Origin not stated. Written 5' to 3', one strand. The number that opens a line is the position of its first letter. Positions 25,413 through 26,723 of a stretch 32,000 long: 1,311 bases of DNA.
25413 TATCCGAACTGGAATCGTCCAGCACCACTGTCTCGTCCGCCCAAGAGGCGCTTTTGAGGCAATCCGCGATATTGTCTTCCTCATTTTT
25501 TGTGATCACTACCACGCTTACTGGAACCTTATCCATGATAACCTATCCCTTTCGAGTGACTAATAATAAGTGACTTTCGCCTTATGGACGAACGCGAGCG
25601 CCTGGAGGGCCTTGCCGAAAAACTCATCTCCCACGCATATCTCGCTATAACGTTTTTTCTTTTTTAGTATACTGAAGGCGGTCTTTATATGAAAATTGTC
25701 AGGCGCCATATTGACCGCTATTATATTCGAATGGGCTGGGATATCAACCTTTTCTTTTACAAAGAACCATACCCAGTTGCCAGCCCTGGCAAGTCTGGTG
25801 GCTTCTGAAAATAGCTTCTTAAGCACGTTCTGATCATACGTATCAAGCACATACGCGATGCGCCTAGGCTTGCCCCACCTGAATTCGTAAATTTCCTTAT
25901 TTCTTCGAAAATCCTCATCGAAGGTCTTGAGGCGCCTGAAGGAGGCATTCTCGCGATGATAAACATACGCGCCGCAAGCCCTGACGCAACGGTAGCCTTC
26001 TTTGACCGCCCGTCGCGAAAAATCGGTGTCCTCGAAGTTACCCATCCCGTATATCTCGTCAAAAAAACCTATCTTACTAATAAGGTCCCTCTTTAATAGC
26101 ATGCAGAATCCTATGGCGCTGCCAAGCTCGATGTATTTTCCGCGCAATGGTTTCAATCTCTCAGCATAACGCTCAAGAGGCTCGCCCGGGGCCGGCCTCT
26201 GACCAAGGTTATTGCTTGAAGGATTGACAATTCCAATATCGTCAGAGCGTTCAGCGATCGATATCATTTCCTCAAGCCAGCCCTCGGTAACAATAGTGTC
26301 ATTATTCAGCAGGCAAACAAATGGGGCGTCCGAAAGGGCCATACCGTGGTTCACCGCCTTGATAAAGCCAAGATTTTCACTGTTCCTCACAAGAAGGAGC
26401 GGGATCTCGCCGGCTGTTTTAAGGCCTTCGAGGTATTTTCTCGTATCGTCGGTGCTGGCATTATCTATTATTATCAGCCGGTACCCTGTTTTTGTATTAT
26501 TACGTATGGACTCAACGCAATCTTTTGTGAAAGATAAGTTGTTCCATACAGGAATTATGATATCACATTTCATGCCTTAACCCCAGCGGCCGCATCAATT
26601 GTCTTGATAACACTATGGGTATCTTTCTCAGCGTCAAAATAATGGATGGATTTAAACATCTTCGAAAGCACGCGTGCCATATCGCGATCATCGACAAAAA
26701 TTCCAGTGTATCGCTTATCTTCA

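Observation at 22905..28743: Four tandem paralogous glycosyltransferases: a GT-A (GT2) domain fused to a shared C-terminal module that looks like an orphan GT-B N-terminal half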

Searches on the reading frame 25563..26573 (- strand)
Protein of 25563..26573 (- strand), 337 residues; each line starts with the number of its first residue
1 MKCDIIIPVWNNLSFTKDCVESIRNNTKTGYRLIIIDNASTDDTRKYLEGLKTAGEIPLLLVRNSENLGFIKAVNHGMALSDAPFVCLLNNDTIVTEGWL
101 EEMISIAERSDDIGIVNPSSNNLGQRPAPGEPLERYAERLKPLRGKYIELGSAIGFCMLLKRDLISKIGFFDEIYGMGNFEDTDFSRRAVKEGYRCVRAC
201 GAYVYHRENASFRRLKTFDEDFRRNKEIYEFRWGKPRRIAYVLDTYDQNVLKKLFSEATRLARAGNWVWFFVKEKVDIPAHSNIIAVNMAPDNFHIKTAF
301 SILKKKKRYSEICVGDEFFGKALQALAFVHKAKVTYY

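Call 4: search_protein_families(library=pfam, proteins=[window:25563-26573:-], max_evalue=1)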
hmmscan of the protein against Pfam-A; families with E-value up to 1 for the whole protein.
window:25563-26573:- (337 aa): 5 families
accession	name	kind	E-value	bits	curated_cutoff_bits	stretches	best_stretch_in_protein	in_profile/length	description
PF00535.33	Glycos_transf_2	-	1.2e-26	94.1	23.3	1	5-168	2-167/168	Glycosyl transferase family 2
PF13641.12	Glyco_tranf_2_3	-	3e-11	44.2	27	1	4-212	4-217/230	Glycosyltransferase like family 2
PF13712.12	Glyco_tranf_2_5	-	4.3e-06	27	27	1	44-197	15-178/210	Glycosyltransferase like family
PF10111.15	Glyco_tranf_2_2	-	1.6e-05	25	27.3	1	5-108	2-107/276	Glycosyltransferase like family 2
PF13632.12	Glyco_trans_2_3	-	0.0022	18.3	27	1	86-213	2-130/198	Glycosyl transferase family group 2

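Call 6: search_protein_families(library=ncbifam, proteins=[window:25563-26573:-], max_evalue=1)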
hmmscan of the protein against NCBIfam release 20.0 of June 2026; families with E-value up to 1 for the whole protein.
window:25563-26573:- (337 aa): 19 families
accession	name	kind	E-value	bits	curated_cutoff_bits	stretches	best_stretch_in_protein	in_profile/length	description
TIGR03965.1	mycofact_glyco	equivalog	6e-16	58.4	280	1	5-213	78-287/467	mycofactocin biosynthesis glycosyltransferase MftF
NF041875.1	EPS_EpsD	equivalog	1.2e-11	44.6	370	1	4-214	2-215/325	exopolysaccharide biosynthesis glycosyltransferase EpsD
NF047683.1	TeichurnBiosyTuaG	equivalog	1e-10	41.7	400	1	4-107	9-111/252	teichuronic acid biosynthesis protein TuaG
NF007482.0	PRK10073.1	equivalog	2.2e-10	40.1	423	1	3-114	8-116/334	glycosyltransferase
TIGR04283.1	glyco_like_mftF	equivalog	2.7e-09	37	182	1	5-193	3-173/221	TIGR04283 family arsenosugar biosynthesis glycosyltransferase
TIGR03937.1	PgaC_IcaA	equivalog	4.7e-09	35.7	422.3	1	4-116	48-159/407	poly-beta-1,6-N-acetyl-D-glucosamine synthase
NF041394.1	GtaseAglG_Halo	equivalog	1.1e-07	31.4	440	1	16-116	18-116/304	glucosyl-dolichyl phosphate glucuronosyltransferase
NF053739.1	GlytfEpsEBac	equivalog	1.6e-07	30.6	450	1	2-117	2-117/265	glycosyltransferase EpsE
TIGR03111.1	glyc2_xrt_Gpos1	hypoth_equivalog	1.9e-07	30.2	363.95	1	4-114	52-163/439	TIGR03111 family XrtG-associated glycosyltransferase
TIGR01556.1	rhamnosyltran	subfamily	3.9e-07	29.5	200.55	1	22-196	13-190/281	rhamnosyltransferase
NF038302.1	EPS_HpsE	equivalog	2.3e-06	26.8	300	1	5-115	5-119/307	hormogonium polysaccharide biosynthesis glycosyltransferase HpsE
NF038299.1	EPS_HpsN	equivalog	2.4e-06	26.7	425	1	3-117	3-116/317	hormogonium polysaccharide biosynthesis glycosyltransferase HpsN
TIGR04009.1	wcaE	equivalog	9.9e-06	25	369.2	1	18-115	21-115/248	colanic acid biosynthesis glycosyltransferase WcaE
NF050050.1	ProtGlycPglI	equivalog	4e-05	23.1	500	1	3-109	4-110/306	GalNAc(5)-diNAcBac-PP-undecaprenol beta-1,3-glucosyltransferase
TIGR03469.1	HpnB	hypoth_equivalog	0.015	14.4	379.25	1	5-56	48-100/386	hopene-associated glycosyltransferase HpnB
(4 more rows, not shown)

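Call 10: find_homologous_proteins(query=window:25563-26573:-, max_evalue=0.00001)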
Query window:25563-26573:- (337 aa): 1244 proteins with E <= 0.00001 among 4189 candidates; the best 120 are listed.
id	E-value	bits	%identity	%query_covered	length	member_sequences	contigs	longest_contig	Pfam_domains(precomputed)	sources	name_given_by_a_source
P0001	2.0e-179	614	100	80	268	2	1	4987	PF10111.15,PF13641.13,PF00535.33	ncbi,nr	ncbi:MAG: glycosyltransferase family 2 protein, partial [Candidatus Omnitrophica bacterium]|nr:glyco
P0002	7.3e-168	576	71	100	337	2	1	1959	PF10111.15,PF13641.13,PF00535.33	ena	-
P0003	2.0e-166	571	72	100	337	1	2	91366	PF13641.13,PF00535.33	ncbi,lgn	-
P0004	1.0e-165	569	72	99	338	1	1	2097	PF10111.15,PF13641.13,PF00535.33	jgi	-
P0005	1.9e-162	558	69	100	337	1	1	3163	PF13641.13,PF00535.33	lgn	-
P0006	2.2e-162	558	70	100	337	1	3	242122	PF13641.13,PF00535.33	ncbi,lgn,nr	ncbi:MAG: glycosyltransferase family 2 protein [Candidatus Omnitrophica bacterium]|nr:glycosyltransf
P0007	2.2e-162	558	69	100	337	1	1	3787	PF13712.13,PF10111.15,PF13641.13,PF00535.33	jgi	jgi:GT2 family glycosyltransferase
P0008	8.7e-162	556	68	100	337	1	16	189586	PF13641.13,PF00535.33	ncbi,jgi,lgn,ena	-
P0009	1.1e-161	555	69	100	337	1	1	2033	PF10111.15,PF13641.13,PF00535.33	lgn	-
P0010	2.9e-160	551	69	100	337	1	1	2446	PF10111.15,PF13641.13,PF00535.33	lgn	-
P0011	3.1e-160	551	68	100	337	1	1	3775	PF13712.13,PF10111.15,PF13641.13,PF00535.33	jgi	jgi:GT2 family glycosyltransferase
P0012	4.0e-160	550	68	100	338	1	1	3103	PF13641.13,PF00535.33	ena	-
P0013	1.1e-159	549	69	100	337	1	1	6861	PF13712.13,PF13641.13,PF00535.33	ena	-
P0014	1.3e-159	549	68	100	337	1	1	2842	PF10111.15,PF13641.13,PF00535.33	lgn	-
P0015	2.1e-159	548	67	100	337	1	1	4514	PF10111.15,PF13641.13,PF00535.33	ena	-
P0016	3.1e-159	547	67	100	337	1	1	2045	PF13712.13,PF10111.15,PF13641.13,PF00535.33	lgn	-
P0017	3.3e-159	547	67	100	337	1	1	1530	PF10111.15,PF13641.13,PF00535.33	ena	-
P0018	6.3e-159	546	70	100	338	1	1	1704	PF13641.13,PF00535.33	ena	-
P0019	9.7e-159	546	68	100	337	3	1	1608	PF10111.15,PF13641.13,PF00535.33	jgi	jgi:GT2 family glycosyltransferase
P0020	2.8e-158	544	69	100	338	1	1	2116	PF13712.13,PF13641.13,PF00535.33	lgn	-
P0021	5.9e-158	543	67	100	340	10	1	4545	PF13712.13,PF10111.15,PF13641.13,PF00535.33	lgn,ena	-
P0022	1.7e-157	542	67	100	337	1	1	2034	PF10111.15,PF13641.13,PF00535.33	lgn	-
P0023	2.8e-157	541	67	100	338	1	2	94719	PF10111.15,PF13641.13,PF00535.33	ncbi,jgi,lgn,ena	ncbi:MAG: glycosyltransferase family 2 protein [Candidatus Omnitrophota bacterium]|jgi:GT2 family gl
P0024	3.7e-157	540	68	100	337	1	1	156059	PF13641.13,PF00535.33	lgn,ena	-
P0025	4.1e-157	540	68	100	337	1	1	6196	PF10111.15,PF13641.13,PF00535.33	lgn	-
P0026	4.6e-157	540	67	100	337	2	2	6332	PF13641.13,PF00535.33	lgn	-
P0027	6.8e-157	540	67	100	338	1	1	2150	PF13641.13,PF00535.33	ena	-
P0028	8.1e-157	539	69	100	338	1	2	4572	PF10111.15,PF13641.13,PF00535.33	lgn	-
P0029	8.6e-157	539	66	100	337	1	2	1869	PF10111.15,PF13641.13,PF00535.33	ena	-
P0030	8.8e-157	539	67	100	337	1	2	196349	PF10111.15,PF13641.13,PF00535.33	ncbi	-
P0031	1.4e-156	539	65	100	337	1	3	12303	PF13632.13,PF10111.15,PF13641.13,PF00535.33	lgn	-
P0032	1.6e-156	538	66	100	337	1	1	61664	PF13641.13,PF00535.33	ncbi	ncbi:MAG: glycosyltransferase family 2 protein [Candidatus Omnitrophota bacterium]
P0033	2.2e-156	538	68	100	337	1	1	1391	PF13712.13,PF10111.15,PF13641.13,PF00535.33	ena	-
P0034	3.1e-156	537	67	100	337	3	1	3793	PF13641.13,PF00535.33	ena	-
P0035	3.5e-156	537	67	100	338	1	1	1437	PF10111.15,PF13641.13,PF00535.33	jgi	jgi:GT2 family glycosyltransferase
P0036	9.6e-156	536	67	100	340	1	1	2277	PF10111.15,PF13641.13,PF00535.33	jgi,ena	-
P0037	1.0e-155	536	67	99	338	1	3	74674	PF13632.13,PF10111.15,PF13641.13,PF00535.33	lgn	-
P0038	3.0e-155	534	68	100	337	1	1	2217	PF13641.13,PF00535.33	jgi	-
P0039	5.1e-155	533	66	100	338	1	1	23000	PF10111.15,PF13641.13,PF00535.33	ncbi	-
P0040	1.0e-154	532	66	100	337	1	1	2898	PF13641.13,PF00535.33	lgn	-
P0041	1.8e-154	532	66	100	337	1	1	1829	PF13641.13,PF00535.33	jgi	jgi:GT2 family glycosyltransferase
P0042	3.6e-154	531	65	100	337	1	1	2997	PF10111.15,PF13641.13,PF00535.33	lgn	-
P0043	6.3e-154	530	65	100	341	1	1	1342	PF10111.15,PF13641.13,PF00535.33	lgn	-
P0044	1.7e-153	528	66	100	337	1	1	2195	PF10111.15,PF13641.13,PF00535.33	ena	-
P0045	2.7e-153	528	66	100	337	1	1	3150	PF13712.13,PF10111.15,PF13641.13,PF00535.33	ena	-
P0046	7.4e-153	526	65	100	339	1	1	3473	PF10111.15,PF13641.13,PF00535.33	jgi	jgi:GT2 family glycosyltransferase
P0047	1.6e-152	525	64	100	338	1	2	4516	PF13641.13,PF00535.33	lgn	-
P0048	2.0e-152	525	66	100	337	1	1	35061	PF13641.13,PF00535.33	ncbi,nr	ncbi:MAG: glycosyltransferase family 2 protein [Candidatus Omnitrophica bacterium]|nr:glycosyltransf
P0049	4.9e-152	524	66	100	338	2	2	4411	PF13641.13,PF00535.33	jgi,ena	-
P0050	5.7e-152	523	64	100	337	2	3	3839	PF13641.13,PF00535.33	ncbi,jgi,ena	-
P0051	1.1e-151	523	66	100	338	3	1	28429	PF10111.15,PF13641.13,PF00535.33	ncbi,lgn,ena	ncbi:MAG: glycosyltransferase family 2 protein [Candidatus Omnitrophota bacterium]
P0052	2.6e-151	521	66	100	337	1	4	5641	PF13641.13,PF00535.33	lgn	-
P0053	5.1e-151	520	65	100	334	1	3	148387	PF10111.15,PF13641.13,PF00535.33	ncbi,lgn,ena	-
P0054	5.3e-151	520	66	100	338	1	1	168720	PF10111.15,PF13641.13,PF00535.33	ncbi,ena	-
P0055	8.4e-151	520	66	100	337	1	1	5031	PF13641.13,PF00535.33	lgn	-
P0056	8.6e-151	520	64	100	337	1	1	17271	PF13641.13,PF00535.33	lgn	-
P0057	1.0e-150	519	64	100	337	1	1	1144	PF10111.15,PF13641.13,PF00535.33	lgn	-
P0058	2.2e-150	518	65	100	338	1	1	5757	PF10111.15,PF13641.13,PF00535.33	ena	-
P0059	2.8e-150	518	67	100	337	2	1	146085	PF13641.13,PF00535.33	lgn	-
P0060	4.1e-150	517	66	100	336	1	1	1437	PF10111.15,PF13641.13,PF00535.33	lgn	-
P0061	5.9e-150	517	64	100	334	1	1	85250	PF10111.15,PF13641.13,PF00535.33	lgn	-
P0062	8.8e-150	516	64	99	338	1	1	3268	PF13641.13,PF00535.33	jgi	jgi:GT2 family glycosyltransferase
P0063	1.4e-149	516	63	100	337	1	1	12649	PF13641.13,PF00535.33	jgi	-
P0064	2.6e-149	515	64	100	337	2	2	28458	PF13641.13,PF00535.33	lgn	-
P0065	8.3e-149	513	64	100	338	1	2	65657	PF13641.13,PF00535.33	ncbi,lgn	-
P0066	8.5e-149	513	62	100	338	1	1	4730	PF13641.13,PF00535.33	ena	-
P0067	1.9e-148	512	65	100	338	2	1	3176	PF10111.15,PF13641.13,PF00535.33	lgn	-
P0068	2.6e-148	511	66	100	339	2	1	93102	PF13641.13,PF00535.33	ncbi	-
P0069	4.7e-148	511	64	100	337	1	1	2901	PF10111.15,PF13641.13,PF00535.33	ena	-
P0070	6.0e-148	510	64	99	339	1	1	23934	PF10111.15,PF13641.13,PF00535.33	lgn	-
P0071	6.5e-148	510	64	99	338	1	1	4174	PF13641.13,PF00535.33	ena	-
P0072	7.1e-148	510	63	100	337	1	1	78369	PF13641.13,PF00535.33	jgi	-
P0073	7.3e-148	510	64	100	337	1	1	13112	PF10111.15,PF13641.13,PF00535.33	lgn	-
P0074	1.2e-147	509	64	100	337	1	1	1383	PF10111.15,PF13641.13,PF00535.33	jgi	-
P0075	1.2e-147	509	63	100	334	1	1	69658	PF10111.15,PF13641.13,PF00535.33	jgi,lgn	jgi:GT2 family glycosyltransferase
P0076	1.5e-147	509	63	100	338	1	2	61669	PF10111.15,PF13641.13,PF00535.33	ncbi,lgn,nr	ncbi:MAG: glycosyltransferase family 2 protein [Candidatus Omnitrophica bacterium]|nr:glycosyltransf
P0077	1.7e-147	509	64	100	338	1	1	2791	PF13712.13,PF10111.15,PF13641.13,PF00535.33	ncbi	-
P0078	2.2e-147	508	63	100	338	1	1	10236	PF10111.15,PF13641.13,PF00535.33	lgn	-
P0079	2.5e-147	508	64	100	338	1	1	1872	PF10111.15,PF13641.13,PF00535.33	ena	-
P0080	2.6e-147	508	62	100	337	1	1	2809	PF13641.13,PF00535.33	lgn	-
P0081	2.8e-147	508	62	100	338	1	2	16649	PF10111.15,PF13641.13,PF00535.33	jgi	jgi:GT2 family glycosyltransferase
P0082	4.0e-147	507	65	100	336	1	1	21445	PF10111.15,PF13641.13,PF00535.33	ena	-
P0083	5.8e-147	507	64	100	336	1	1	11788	PF10111.15,PF13641.13,PF00535.33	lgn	-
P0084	1.1e-146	506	62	100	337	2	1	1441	PF13641.13,PF00535.33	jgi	jgi:GT2 family glycosyltransferase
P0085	1.1e-146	506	64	99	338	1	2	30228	PF13641.13,PF00535.33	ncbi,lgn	-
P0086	1.2e-146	506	62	99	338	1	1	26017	PF13712.13,PF10111.15,PF13641.13,PF00535.33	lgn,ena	-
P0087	1.3e-146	506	62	99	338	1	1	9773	PF13712.13,PF10111.15,PF13641.13,PF00535.33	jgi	-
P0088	2.2e-146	505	64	100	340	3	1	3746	PF10111.15,PF13641.13,PF00535.33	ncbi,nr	ncbi:MAG: glycosyltransferase family 2 protein [Candidatus Omnitrophica bacterium]|nr:glycosyltransf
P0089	3.9e-146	504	63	99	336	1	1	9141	PF10111.15,PF13641.13,PF00535.33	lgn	-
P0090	5.4e-146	504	64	100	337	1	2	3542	PF13712.13,PF10111.15,PF13641.13,PF00535.33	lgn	-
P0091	7.7e-146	503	63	100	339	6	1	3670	PF10111.15,PF13641.13,PF00535.33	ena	-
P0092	8.7e-146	503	65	100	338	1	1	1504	PF10111.15,PF13641.13,PF00535.33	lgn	-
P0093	9.3e-146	503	64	100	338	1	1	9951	PF10111.15,PF13641.13,PF00535.33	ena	-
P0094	1.1e-145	503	64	100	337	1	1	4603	PF13641.13,PF00535.33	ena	-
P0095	1.7e-145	502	62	100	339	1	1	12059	PF10111.15,PF13641.13,PF00535.33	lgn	-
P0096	3.5e-145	501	63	100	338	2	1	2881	PF10111.15,PF13641.13,PF00535.33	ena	-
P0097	3.9e-145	501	62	99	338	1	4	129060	PF13641.13,PF00535.33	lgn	-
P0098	5.3e-145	501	61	100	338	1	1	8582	PF10111.15,PF13641.13,PF00535.33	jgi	jgi:GT2 family glycosyltransferase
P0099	5.4e-145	501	63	100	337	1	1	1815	PF10111.15,PF13641.13,PF00535.33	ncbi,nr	ncbi:MAG: glycosyltransferase family 2 protein [Candidatus Omnitrophota bacterium]|nr:glycosyltransf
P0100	6.1e-145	500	64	100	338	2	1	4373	PF10111.15,PF13641.13,PF00535.33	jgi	jgi:GT2 family glycosyltransferase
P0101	8.1e-145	500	63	100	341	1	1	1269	PF13712.13,PF10111.15,PF13641.13,PF00535.33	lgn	-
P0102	9.2e-145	500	64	100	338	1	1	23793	PF13641.13,PF00535.33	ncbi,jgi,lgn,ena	ncbi:MAG: glycosyltransferase family 2 protein [Candidatus Omnitrophota bacterium]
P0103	2.3e-144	498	61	100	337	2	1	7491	PF10111.15,PF13641.13,PF00535.33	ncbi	-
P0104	3.2e-144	498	62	100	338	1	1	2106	PF10111.15,PF13641.13,PF00535.33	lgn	-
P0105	6.2e-144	497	61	99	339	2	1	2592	PF10111.15,PF13641.13,PF00535.33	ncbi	-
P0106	6.2e-144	497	63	100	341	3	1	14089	PF10111.15,PF13641.13,PF00535.33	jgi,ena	-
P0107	6.3e-144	497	62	100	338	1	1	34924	PF13641.13,PF00535.33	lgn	-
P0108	6.6e-144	497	63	100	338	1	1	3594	PF13712.13,PF10111.15,PF13641.13,PF00535.33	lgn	-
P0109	1.7e-143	496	63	100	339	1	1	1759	PF13712.13,PF10111.15,PF13641.13,PF00535.33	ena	-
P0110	2.4e-143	495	62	100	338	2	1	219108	PF13641.13,PF00535.33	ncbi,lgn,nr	ncbi:MAG: glycosyltransferase family 2 protein [Candidatus Omnitrophica bacterium]|nr:glycosyltransf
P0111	2.4e-143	495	64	99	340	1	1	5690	PF13641.13,PF00535.33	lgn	-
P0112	2.5e-143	495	64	100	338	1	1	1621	PF10111.15,PF13641.13,PF00535.33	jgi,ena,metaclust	metaclust:\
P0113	2.5e-143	495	64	100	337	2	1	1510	PF10111.15,PF13641.13,PF00535.33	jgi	jgi:GT2 family glycosyltransferase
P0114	3.6e-143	494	60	100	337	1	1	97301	PF13641.13,PF00535.33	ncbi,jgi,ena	ncbi:MAG: glycosyltransferase family 2 protein [Candidatus Omnitrophota bacterium]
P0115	7.1e-143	494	60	100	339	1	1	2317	PF13641.13,PF00535.33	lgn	-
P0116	7.7e-143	493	61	100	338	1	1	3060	PF13641.13,PF00535.33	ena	-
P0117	1.3e-142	493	63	100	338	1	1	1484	PF13712.13,PF10111.15,PF13641.13,PF00535.33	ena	-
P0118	1.6e-142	492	62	100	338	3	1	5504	PF13641.13,PF00535.33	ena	-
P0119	1.7e-142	492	63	100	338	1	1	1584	PF13712.13,PF10111.15,PF13641.13,PF00535.33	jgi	-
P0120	2.2e-142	492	59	100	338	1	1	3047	PF13641.13,PF00535.33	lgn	-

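Call 17: find_related_loci(query=window:25563-26573:-, collection=genome_contigs, flank=10000)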
Query window:25563-26573:- (337 aa) in genome_contigs; peptide patterns used: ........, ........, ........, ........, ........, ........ (x = any residue, [..] = any of these).
105 stretches matched a pattern; 48 encode a relative of the query (tblastn E <= 1e-3); 47 distinct loci.
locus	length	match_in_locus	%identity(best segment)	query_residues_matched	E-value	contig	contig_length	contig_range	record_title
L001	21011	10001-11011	72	1-337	2e-171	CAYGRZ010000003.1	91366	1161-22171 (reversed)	MAG TPA_asm: uncultured Planctomycetia bacterium isolate ERP119294_co1_123 genome assembly, contig: NODE_232_length_9136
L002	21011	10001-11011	66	1-337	2e-162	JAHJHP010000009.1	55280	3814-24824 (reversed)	MAG: Candidatus Omnitrophota bacterium isolate Modern_marine_planktonic.mb.39 Modern_marine_plan.mb.39_k141_86782, whole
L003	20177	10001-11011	66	1-337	4e-158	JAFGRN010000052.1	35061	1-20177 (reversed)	MAG: Candidatus Omnitrophota bacterium isolate Zod_Metabat.83 k87_10023914, whole genome shotgun sequence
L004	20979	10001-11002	65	1-337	3e-155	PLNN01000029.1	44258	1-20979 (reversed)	MAG: Candidatus Omnitrophota bacterium isolate fen_1320 73.20120800_E1X.39_contig_934, whole genome shotgun sequence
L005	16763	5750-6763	66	1-337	6e-155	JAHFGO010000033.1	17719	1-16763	MAG: Candidatus Omnitrophota bacterium isolate nzgw317 NODE_981_length_17720_cov_3.684357, whole genome shotgun sequence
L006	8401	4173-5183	63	2-337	1e-150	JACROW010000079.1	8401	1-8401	MAG: Candidatus Omnitrophota bacterium isolate NC_groundwater_1971_Pr3_S-0.2um_46_2 scaffold_458661, whole genome shotgu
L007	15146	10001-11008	63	2-337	5e-150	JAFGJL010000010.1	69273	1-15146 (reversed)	MAG: Candidatus Omnitrophota bacterium isolate Zod_Metabat.276 k87_1684320, whole genome shotgun sequence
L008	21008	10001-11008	63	2-337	2e-147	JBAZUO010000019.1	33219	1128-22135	MAG: Candidatus Omnitrophota bacterium isolate SO_2017_GW1_230 NODE_5824_length_33219_cov_1.169255_OW334_2017, whole gen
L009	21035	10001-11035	61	1-337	5e-145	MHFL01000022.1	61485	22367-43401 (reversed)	MAG: Omnitrophica bacterium RIFCSPLOWO2_01_FULL_45_10 rifcsplowo2_01_scaffold_2332, whole genome shotgun sequence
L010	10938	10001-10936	60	3-314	1e-128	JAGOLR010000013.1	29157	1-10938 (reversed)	MAG: Candidatus Omnitrophota bacterium isolate Go_SlDig_bin_236 Go_SlDig_4339_length_29157_cov_5.361798, whole genome sh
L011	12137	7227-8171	57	1-312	3e-116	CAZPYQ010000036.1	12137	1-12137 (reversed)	MAG TPA_asm: uncultured Planctomycetia bacterium isolate SRP098346_co1_237 genome assembly, contig: NODE_6363_length_121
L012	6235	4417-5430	52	1-336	2e-110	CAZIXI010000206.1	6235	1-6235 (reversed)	MAG TPA_asm: uncultured bacterium isolate SRP077602_co2_311 genome assembly, contig: NODE_18628_length_6235_cov_4.083981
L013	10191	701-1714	50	1-336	1e-107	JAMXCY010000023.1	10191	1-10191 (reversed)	MAG: Candidatus Omnitrophota bacterium isolate MohnsGC05_bin023 NODE_23_length_10191_cov_5.599466, whole genome shotgun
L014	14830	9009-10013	49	1-335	2e-106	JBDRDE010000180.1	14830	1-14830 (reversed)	MAG: Candidatus Omnitrophota bacterium isolate MEGAHIT-group-1.234 k141_9429935, whole genome shotgun sequence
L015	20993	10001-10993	46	1-331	1e-103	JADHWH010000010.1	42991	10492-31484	MAG: Candidatus Omnitrophota bacterium isolate BS750m-G22 BS-750m-C774, whole genome shotgun sequence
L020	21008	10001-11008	45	2-334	1e-93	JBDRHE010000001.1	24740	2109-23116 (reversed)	MAG: Candidatus Omnitrophota bacterium isolate MEGAHIT-group-1.488 k141_8833291, whole genome shotgun sequence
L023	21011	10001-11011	42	1-334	8e-80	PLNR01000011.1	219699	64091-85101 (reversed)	MAG: Candidatus Omnitrophota bacterium isolate fen_1319 73.20120800_E1X.29_contig_40, whole genome shotgun sequence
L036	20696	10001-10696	47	3-246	1e-64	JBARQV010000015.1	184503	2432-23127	MAG: Candidatus Omnitrophota bacterium isolate MFD13425_ilm_asm_bin19 k127_244089, whole genome shotgun sequence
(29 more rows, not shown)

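Call 18: predict_structure(alignment_id=A2)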
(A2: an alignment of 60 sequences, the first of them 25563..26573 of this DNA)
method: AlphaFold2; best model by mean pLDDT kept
length: 337 residues; sequences in the alignment: 60
mean_pLDDT: 92.2   pTM: 0.89
mean pLDDT of the five models: 92.2, 91.6, 91.3, 90.6, 90.6
residues with pLDDT >= 90: 267; 70-90: 58; 50-70: 11; < 50: 1
segments of 3 or more residues with pLDDT < 50: none
pLDDT, mean of each block of 10 residues (from residue 1): 93 93 93 94 94 93 89 94 97 96 98 97 90 95 96 92 97 78 92 97 84 64 88 94 93 96 96 92 94 93 90 96 94 95
secondary structure, 60 per line:
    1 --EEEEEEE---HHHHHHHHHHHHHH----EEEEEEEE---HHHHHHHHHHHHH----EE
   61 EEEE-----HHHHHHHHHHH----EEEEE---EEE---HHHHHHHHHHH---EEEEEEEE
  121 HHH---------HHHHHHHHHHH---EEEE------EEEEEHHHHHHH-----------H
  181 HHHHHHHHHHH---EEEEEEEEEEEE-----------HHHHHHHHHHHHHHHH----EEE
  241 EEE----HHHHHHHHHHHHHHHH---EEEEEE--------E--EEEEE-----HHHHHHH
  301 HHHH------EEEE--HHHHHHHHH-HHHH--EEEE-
elements in order: E3-9 H13-26 E31-38 H42-54 E59-64 H70-80 E85-89 E93-95 H99-109 E113-120 H133-143 E147-150 E157-161 H162-168 H180-191 E195-206 H218-233 E238-243 H248-263 E267-272 E284-288 H294-304 E311-314 H317-325 H327-330 E333-336
